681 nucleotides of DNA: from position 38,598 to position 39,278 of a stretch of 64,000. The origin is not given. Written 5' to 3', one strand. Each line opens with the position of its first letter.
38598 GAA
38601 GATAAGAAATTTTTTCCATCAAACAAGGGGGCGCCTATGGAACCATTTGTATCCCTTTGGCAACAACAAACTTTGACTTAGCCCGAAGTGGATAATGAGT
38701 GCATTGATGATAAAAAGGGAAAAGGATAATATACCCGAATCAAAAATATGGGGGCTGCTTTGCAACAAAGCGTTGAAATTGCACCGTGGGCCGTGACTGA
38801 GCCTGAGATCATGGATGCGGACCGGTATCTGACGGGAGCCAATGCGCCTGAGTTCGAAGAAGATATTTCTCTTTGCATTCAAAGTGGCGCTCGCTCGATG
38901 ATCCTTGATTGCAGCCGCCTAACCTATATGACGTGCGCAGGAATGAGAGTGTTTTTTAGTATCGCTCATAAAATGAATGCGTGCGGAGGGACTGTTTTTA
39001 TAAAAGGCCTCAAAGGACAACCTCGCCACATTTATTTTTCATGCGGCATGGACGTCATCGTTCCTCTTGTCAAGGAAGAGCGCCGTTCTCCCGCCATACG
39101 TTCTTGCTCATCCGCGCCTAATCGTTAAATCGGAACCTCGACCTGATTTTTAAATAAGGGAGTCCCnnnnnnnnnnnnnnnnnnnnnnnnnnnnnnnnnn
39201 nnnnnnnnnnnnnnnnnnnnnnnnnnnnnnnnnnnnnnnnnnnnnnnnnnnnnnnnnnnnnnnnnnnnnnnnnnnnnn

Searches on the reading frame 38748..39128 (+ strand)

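Call 44: search_protein_families(library=pfam, proteins=[window:38748-39128:+], max_evalue=0.01)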
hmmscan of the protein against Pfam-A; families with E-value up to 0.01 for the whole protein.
window:38748-39128:+ (126 aa): 2 families
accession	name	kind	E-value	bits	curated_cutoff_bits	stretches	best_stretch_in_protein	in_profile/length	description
PF01740.26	STAS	-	8e-14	51.7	22.6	1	22-108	13-100/106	STAS domain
PF13466.11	STAS_2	-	0.00038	21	29.2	1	28-94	7-72/80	STAS domain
